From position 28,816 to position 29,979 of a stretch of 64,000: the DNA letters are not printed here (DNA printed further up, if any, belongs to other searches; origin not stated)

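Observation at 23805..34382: Candidate undescribed Leloir-like, GDP-linked salvage pathway for an L-hexose (best guess L-galactose)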

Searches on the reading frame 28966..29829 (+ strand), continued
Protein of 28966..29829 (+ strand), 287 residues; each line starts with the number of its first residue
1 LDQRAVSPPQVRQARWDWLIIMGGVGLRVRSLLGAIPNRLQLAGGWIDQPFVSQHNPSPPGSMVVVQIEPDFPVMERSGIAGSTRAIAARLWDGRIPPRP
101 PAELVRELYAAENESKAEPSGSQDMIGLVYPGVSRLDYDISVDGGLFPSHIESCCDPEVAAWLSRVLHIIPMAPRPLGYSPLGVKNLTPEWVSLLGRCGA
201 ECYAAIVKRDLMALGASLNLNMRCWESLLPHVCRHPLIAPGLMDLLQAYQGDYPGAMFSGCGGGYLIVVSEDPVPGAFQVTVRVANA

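Call 28: search_protein_families(library=pfam, proteins=[L075:8323-9963:+, L036:6973-7410:+, L011:11734-12414:+, L013:140-1039:-, L015:3954-5540:-, L015:4293-5204:+, L053:7059-9170:+, L069:17414-20290:+, L079:275-2839:+, L033:5584-7941:+], max_evalue=0.001)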
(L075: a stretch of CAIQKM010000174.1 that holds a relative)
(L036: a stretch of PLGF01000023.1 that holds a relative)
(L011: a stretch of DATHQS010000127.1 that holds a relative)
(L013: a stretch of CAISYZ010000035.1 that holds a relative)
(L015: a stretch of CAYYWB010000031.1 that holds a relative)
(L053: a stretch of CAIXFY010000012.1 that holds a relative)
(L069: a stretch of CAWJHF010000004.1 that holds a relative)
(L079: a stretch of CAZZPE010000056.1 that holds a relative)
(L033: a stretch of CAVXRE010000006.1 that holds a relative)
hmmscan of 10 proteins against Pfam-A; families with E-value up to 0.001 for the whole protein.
L075:8323-9963:+ (546 aa): 2 families
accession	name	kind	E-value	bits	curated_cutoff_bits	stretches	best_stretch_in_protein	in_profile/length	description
PF01120.23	Alpha_L_fucos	-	2.7e-81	274.2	25.2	1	59-419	6-345/345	Alpha-L-fucosidase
PF16757.11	Fucosidase_C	-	1.6e-13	51.4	25.6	1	450-527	6-80/88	Alpha-L-fucosidase C-terminal domain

L036:6973-7410:+ (145 aa): 1 family
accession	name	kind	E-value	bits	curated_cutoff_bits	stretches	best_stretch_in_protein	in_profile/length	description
PF05025.18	RbsD_FucU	-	3.3e-25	89.6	25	1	17-144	1-135/138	RbsD / FucU transport protein family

L011:11734-12414:+ (226 aa): 2 families
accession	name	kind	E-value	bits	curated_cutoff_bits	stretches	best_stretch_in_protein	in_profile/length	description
PF01483.27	P_proprotein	-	1.5e-08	35.1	21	0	58-104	2-39/86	Proprotein convertase P-domain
PF07589.16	PEP-CTERM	-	0.00023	21.6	20.7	1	200-223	1-24/24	PEP-CTERM motif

L013:140-1039:- (299 aa): 2 families
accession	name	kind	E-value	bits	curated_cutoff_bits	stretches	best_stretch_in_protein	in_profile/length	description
PF00483.29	NTP_transferase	-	1.6e-06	28.4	21.2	1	8-164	4-152/245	Nucleotidyl transferase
PF12804.13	NTP_transf_3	-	5.2e-05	23.9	27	1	7-56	2-49/160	MobA-like NTP transferase domain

L015:3954-5540:- (528 aa): 2 families
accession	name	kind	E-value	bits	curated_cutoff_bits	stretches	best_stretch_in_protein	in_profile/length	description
PF02782.22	FGGY_C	-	3.4e-20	73.1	27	1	293-472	2-198/198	FGGY family of carbohydrate kinases, C-terminal domain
PF00370.27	FGGY_N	-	2.7e-17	63.6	28.8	1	132-283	97-245/245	FGGY family of carbohydrate kinases, N-terminal domain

L015:4293-5204:+ (303 aa): 0 families

L053:7059-9170:+ (703 aa): 6 families
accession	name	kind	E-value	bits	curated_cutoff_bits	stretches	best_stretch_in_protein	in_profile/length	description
PF17757.6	UvrB_inter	-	3.6e-31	107.5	22.9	1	157-245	2-91/91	UvrB interaction domain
PF00271.37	Helicase_C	-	1.3e-21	77.3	23.5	1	458-571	3-109/110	Helicase conserved C-terminal domain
PF12344.14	UvrB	-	5.3e-17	61.8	27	1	578-619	1-42/43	Ultra-violet resistance protein B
PF04851.21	ResIII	-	1.5e-11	44.9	22.5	1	13-84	7-83/164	Type III restriction enzyme, res subunit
PF02151.25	UVR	-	1e-09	38.3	21.5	1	648-680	2-34/36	UvrB/uvrC motif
PF00270.35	DEAD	-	1.4e-06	28.6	26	1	14-81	4-72/167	DEAD/DEAH box helicase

L069:17414-20290:+ (958 aa): 9 families
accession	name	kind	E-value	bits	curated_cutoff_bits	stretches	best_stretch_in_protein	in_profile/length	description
PF02837.24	Glyco_hydro_2_N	-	5.1e-35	121.3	28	2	38-203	5-168/169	Glycosyl hydrolases family 2, sugar binding domain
PF02836.23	Glyco_hydro_2_C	-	1.5e-26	93.7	21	1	327-516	5-215/302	Glycosyl hydrolases family 2, TIM barrel domain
PF18565.7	Glyco_hydro2_C5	-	2.3e-26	92.1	32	2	694-754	2-62/103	Glycoside hydrolase family 2 C-terminal domain 5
PF16355.11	DUF4982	-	3.1e-23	81.9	23.9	1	623-679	1-60/61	Domain of unknown function (DUF4982)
PF22666.2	Glyco_hydro_2_N2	-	9.9e-21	75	27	2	109-181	47-119/167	Glycosyl hydrolase 2 galactose-binding domain-like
PF00703.27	Glyco_hydro_2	-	6.7e-19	69.1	23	1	213-320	6-109/109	Glycosyl hydrolases family 2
PF13364.12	BetaGal_ABD2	-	6.7e-12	46.6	23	1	108-182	33-109/112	Beta-galactosidase second all-beta domain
PF21467.3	BetaGal_gal-bd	-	6.2e-08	33.1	27.3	0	112-152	2-40/62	Beta-galactosidase, galactose-binding domain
PF09134.16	Invasin_D3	-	0.00052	20.9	33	0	690-742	2-53/98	Invasin, domain 3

L079:275-2839:+ (854 aa): 4 families
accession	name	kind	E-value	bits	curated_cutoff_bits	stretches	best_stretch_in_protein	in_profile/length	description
PF01055.32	Glyco_hydro_31_2nd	-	1.2e-96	324.4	23.5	1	321-642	2-328/328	Glycosyl hydrolases family 31 TIM-barrel domain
PF21365.3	Glyco_hydro_31_3rd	-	1.5e-27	96.3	24.4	1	650-737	1-87/87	Glycosyl hydrolase family 31 C-terminal domain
PF17137.9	DUF5110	-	2.7e-25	88.6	27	1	753-820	1-69/71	Domain of unknown function (DUF5110)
PF13802.12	Gal_mutarotas_2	-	4.8e-19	69.8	27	1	116-277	1-184/184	Glycosyl hydrolase 31 N-terminal galactose mutarotase-like domain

L033:5584-7941:+ (785 aa): 3 families
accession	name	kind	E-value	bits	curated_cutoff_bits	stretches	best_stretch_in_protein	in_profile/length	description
PF22124.2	Glyco_hydro_95_cat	-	1.3e-182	607.7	27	1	308-705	3-408/408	Glycosyl hydrolase family 95 catalytic domain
PF14498.12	Glyco_hyd_65N_2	-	3.2e-76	256.9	27.7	1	39-275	1-233/234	Glycosyl hydrolase family 65, N-terminal domain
PF21307.2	Glyco_hydro_95_C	-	1.6e-23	83.4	27.6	1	707-773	1-64/94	Glycoside hydrolase family 95, C-terminal domain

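Call 40: search_protein_families(library=pfam, alignment_id=A2, max_evalue=0.01)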
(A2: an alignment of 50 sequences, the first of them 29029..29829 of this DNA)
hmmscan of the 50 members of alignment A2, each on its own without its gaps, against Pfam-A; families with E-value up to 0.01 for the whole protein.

A. member 1, window:29029-29829:+ (266 aa): 0 families

B. families by the number of members that match (of 50 scanned): 12 families
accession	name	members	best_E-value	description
PF01467.32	CTP_transf_like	19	1.9e-23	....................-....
PF08544.19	GHMP_kinases_C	15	3.7e-07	GHMP kinases C terminal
PF00535.33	Glycos_transf_2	1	2.1e-28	Glycosyl transferase family 2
PF05336.19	rhaM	1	2e-19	L-rhamnose mutarotase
PF13641.12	Glyco_tranf_2_3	1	1.6e-14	Glycosyltransferase like family 2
PF01048.26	PNP_UDP_1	1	6.7e-12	Phosphorylase superfamily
PF10111.15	Glyco_tranf_2_2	1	3.9e-11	Glycosyltransferase like family 2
PF13632.12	Glyco_trans_2_3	1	8.7e-10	Glycosyl transferase family group 2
PF12919.13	TcdA_TcdB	1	6e-09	TcdA/TcdB catalytic glycosyltransferase domain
PF04488.21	Gly_transf_sug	1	6.8e-08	Glycosyltransferase sugar-binding region containing DXD motif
PF13506.12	Glyco_transf_21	1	0.00016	Glycosyl transferase family 21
PF06574.18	FAD_syn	1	0.00056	FAD synthetase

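Call 45: find_encoding_contigs(protein=window:29029-29829:+, flank=10000, max_places=2)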
Protein window:29029-29829:+ (266 aa): 5 contigs read that carry it; 2 places shown.
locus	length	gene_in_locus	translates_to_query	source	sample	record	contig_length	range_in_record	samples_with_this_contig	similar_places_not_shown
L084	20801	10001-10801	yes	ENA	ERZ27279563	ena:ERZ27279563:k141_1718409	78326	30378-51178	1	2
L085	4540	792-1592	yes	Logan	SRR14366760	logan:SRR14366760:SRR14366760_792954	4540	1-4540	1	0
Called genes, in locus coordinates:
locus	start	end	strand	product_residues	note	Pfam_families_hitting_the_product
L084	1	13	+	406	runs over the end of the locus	PF00155:Aminotran_1_2, PF12897:Asp_aminotransf (weak)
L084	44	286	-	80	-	-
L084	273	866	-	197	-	PF00857:Isochorismatase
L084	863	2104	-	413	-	PF00583:Acetyltransf_1 (weak)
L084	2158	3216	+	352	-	PF00126:HTH_1, PF03466:LysR_substrate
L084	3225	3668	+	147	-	PF13560:HTH_31, PF01381:HTH_3, PF12844:HTH_19 (weak)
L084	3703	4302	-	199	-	PF00440:TetR_N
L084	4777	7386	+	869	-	PF00933:Glyco_hydro_3, PF01915:Glyco_hydro_3_C, PF07691:PA14, PF14310:Fn3-like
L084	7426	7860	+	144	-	PF05025:RbsD_FucU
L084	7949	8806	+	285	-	PF02311:AraC_binding, PF07883:Cupin_2 (weak), PF12833:HTH_18, PF00165:HTH_AraC (weak)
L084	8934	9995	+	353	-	PF01073:3Beta_HSD, PF01370:Epimerase, PF02719:Polysacc_synt_2 (faint), PF05368:NmrA, PF16363:GDP_Man_Dehyd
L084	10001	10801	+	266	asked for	-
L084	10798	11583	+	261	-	PF01467:CTP_transf_like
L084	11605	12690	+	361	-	PF00483:NTP_transferase, PF12804:NTP_transf_3, PF22640:ManC_GMP_beta-helix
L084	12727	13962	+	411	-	PF07690:MFS_1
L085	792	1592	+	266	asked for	-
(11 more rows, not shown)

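Call 46: predict_structure(alignment_id=A2)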
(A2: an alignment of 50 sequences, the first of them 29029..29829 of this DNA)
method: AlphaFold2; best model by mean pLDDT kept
length: 266 residues; sequences in the alignment: 50
mean_pLDDT: 93.4   pTM: 0.90
mean pLDDT of the five models: 93.4, 93.0, 92.6, 92.3, 92.3
residues with pLDDT >= 90: 231; 70-90: 20; 50-70: 12; < 50: 3
segments of 3 or more residues with pLDDT < 50: 1-3
pLDDT, mean of each block of 10 residues (from residue 1): 54 82 97 98 95 90 94 95 98 93 97 98 98 98 98 91 97 98 99 98 97 91 96 94 93 96 80
secondary structure, 60 per line:
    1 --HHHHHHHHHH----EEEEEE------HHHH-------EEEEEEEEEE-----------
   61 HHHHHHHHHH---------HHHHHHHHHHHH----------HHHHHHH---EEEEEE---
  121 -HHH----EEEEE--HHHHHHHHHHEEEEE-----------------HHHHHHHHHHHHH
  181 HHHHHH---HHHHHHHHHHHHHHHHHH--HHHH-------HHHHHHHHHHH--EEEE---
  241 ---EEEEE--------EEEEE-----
elements in order: H3-12 E17-22 H29-32 E40-49 H61-70 H80-91 H102-108 E112-117 E129-133 H136-145 E146-150 H168-186 H190-207 H210-213 H221-231 E234-237 E244-248 E257-261

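Call 49: fold_search(model_id=the predicted structure, library=pdb)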
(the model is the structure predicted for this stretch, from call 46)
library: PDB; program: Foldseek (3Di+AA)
matches with E <= 10: 202; with E <= 0.001: 126
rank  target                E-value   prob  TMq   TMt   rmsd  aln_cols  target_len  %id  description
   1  4usm_A                1.6e-08  1.00  0.61  0.48   6.2       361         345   14  WcbL complex with glycerol bound to sugar site (released 2016-01-13)
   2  4usk_A                1.9e-08  1.00  0.60  0.47   7.2       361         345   14  Unravelling the B. pseudomallei heptokinase WcbL: from Structure to Drug Discovery. (released 2016-01-13)
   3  3k85_A                1.6e-07  1.00  0.59  0.52   7.3       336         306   12  Crystal structure of a D-glycero-D-manno-heptose 1-phosphate kinase from Bacteriodes thetaiotaomicron (released 2009-12-08)
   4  9iip                  2.9e-07  1.00  0.67  0.51   6.0       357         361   15  Fucokinase part of FKP with beta-L-fucose 1-phosphate (released 2025-03-05)
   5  4n3o_B                1.2e-06  1.00  0.59  0.51   6.7       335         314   12  2.4 Angstrom Resolution Crystal Structure of Putative Sugar Kinase from Campylobacter jejuni. (released 2013-10-16)
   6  1vis                  1.4e-06  1.00  0.61  0.53   5.6       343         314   12  Crystal structure of mevalonate kinase (released 2003-12-30)
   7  1kkh                  2.1e-06  1.00  0.58  0.50   5.5       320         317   11  Crystal Structure of the Methanococcus jannaschii Mevalonate Kinase (released 2002-03-27)
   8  9iit_A                2.4e-06  1.00  0.66  0.21   5.8       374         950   14  Full length structure of FKP in complex with GTP and GDP (released 2025-03-05)
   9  3qt5_B                3.7e-06  1.00  0.45  0.38  10.9       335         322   12  Crystal structure of Staphylococcus epidermidis mevalonate diphosphate decarboxylase (released 2011-05-11)
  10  1s4e_F                4.1e-06  1.00  0.59  0.46   7.1       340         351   14  Pyrococcus furiosus galactokinase in complex with galactose, ADP and magnesium (released 2004-04-06)
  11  2hfs_A                4.1e-06  1.00  0.59  0.50   7.5       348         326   12  Crystal structure of L. major mevalonate kinase (released 2007-04-17)
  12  4dpu_A                4.1e-06  1.00  0.42  0.35  12.3       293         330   11  Crystal structure of Staphylococcus epidermidis S192A mevalonate diphosphate decarboxylase complexed with inhibitor 6- (released 2012-07-11)
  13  6gr2_B                5.6e-06  1.00  0.61  0.44   7.1       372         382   14  Structure of human galactokinase in complex with galactose and ADP (released 2019-06-19)
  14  4dpw_A                7.1e-06  1.00  0.56  0.47   9.2       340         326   10  Crystal structure of Staphylococcus epidermidis D283A mevalonate diphosphate decarboxylase complexed with mevalonate d (released 2012-07-11)
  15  2hfu_B                8.0e-06  1.00  0.56  0.47   7.9       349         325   14  Crystal structure of L. major mevalonate kinase in complex with R-mevalonate (released 2007-04-17)
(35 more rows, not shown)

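Call 54: search_protein_families(library=pfam, alignment_id=A3, max_evalue=0.00001)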
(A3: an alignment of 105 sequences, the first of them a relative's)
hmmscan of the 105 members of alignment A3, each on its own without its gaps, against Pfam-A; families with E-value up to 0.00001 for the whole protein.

A. member 1, L001:3713-5440:- (575 aa): 2 families
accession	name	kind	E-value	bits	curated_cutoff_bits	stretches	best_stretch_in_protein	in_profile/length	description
PF16861.10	Carbam_trans_C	-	4.1e-74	248.2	27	1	403-570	1-168/170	Carbamoyltransferase C-terminus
PF02543.21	Carbam_trans_N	-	1e-56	193.3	24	1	2-352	1-346/346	Carbamoyltransferase N-terminus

B. families by the number of members that match (of 105 scanned): 143 families (the first 25 are shown)
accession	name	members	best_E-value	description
PF04616.20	Glyco_hydro_43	4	1.7e-18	Glycosyl hydrolases family 43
PF01915.27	Glyco_hydro_3_C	2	1.5e-60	Glycosyl hydrolase family 3 C-terminal domain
PF07690.21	MFS_1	2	1.5e-54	Major Facilitator Superfamily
PF17851.8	GH43_C2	2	5.8e-38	Beta xylosidase C-terminal Concanavalin A-like domain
PF13414.12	TPR_11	2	3.6e-36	TPR repeat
PF00083.30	Sugar_tr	2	4.7e-36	Sugar (and other) transporter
PF00515.34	TPR_1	2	1.6e-32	Tetratricopeptide repeat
PF12704.14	MacB_PCD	2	3.5e-30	MacB-like periplasmic core domain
PF02687.27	FtsX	2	6.4e-29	FtsX-like permease C-terminal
PF07719.23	TPR_2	2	7.5e-29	Tetratricopeptide repeat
PF00005.33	ABC_tran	2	3.5e-28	ABC transporter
PF13432.12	TPR_16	2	1.2e-26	Tetratricopeptide repeat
PF13431.12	TPR_17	2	4.8e-25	Tetratricopeptide repeat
PF13181.12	TPR_8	2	8.4e-25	Tetratricopeptide repeat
PF14559.12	TPR_19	2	1.1e-23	Tetratricopeptide repeat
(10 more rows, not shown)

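Call 56: find_encoding_contigs(protein=P0173, flank=8000, max_places=3)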
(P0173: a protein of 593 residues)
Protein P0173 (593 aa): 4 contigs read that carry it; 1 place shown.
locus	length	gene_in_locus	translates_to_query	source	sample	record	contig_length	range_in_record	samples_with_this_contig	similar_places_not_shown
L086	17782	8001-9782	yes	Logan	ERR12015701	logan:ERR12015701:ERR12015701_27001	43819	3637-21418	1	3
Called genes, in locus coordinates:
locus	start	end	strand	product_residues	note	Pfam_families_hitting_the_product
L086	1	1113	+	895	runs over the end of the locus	PF01841:Transglut_core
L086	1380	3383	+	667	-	PF14508:GH97_N, PF10566:Glyco_hydro_97, PF14509:GH97_C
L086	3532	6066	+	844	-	PF18962:Por_Secre_tail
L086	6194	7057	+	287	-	PF00583:Acetyltransf_1, PF13508:Acetyltransf_7 (weak), PF13673:Acetyltransf_10 (faint), PF18014:Acetyltransf_18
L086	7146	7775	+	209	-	-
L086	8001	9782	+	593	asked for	PF05336:rhaM, PF01467:CTP_transf_like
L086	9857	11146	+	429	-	PF03137:OATP (faint), PF07690:MFS_1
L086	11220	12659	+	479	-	PF01120:Alpha_L_fucos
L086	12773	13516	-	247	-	PF01346:FKBP_N, PF00254:FKBP_C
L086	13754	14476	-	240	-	PF10108:DNA_pol_B_exo2, PF13482:RNase_H_2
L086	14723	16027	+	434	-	PF15418:DUF4625 (weak)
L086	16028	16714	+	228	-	PF05430:Methyltransf_30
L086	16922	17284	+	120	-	PF07883:Cupin_2 (weak)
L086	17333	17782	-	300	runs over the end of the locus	-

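Call 57: find_encoding_contigs(protein=P0151, flank=8000, max_places=3)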
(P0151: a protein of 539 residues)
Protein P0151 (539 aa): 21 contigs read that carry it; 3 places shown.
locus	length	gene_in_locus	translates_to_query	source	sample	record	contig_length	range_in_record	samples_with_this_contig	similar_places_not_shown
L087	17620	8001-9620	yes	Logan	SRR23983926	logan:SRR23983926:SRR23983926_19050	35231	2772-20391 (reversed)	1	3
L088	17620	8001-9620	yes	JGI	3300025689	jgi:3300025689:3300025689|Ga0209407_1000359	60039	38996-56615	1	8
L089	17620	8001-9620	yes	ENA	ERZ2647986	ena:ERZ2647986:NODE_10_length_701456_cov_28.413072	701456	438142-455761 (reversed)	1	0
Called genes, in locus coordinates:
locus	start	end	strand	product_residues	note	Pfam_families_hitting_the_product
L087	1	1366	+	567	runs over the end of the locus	-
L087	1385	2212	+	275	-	PF05359:DUF748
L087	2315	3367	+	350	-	PF01075:Glyco_transf_9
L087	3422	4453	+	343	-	PF04613:LpxD, PF25084:LbH_EIF2B (faint), PF25087:GMPPB_C (faint), PF00132:Hexapep, PF14602:Hexapep_2 (faint), PF00132:Hexapep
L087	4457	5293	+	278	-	PF17930:LpxI_N, PF06230:LpxI_C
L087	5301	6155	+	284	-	PF06293:Kdo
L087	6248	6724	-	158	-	PF13489:Methyltransf_23, PF13649:Methyltransf_25 (faint), PF08241:Methyltransf_11, PF08242:Methyltransf_12 (weak), PF13847:Methyltransf_31 (weak)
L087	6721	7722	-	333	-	PF13692:Glyco_trans_1_4 (faint)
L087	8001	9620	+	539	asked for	PF01467:CTP_transf_like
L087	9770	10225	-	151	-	PF00535:Glycos_transf_2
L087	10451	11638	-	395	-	PF13439:Glyco_transf_4, PF13477:Glyco_trans_4_2 (weak), PF13579:Glyco_trans_4_4, PF20706:GT4-conflict, PF00534:Glycos_transf_1, PF13692:Glyco_trans_1_4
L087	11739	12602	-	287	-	PF13641:Glyco_tranf_2_3, PF00535:Glycos_transf_2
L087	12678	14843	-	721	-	PF00664:ABC_membrane, PF00005:ABC_tran, PF02463:SMC_N (faint)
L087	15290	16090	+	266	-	PF01507:PAPS_reduct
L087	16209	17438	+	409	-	PF00009:GTP_EFTU, PF01926:MMR_HSR1 (faint), PF03144:GTP_EFTU_D2 (weak), PF22594:GTP-eEF1A_C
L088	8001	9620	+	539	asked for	PF01467:CTP_transf_like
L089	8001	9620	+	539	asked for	PF01467:CTP_transf_like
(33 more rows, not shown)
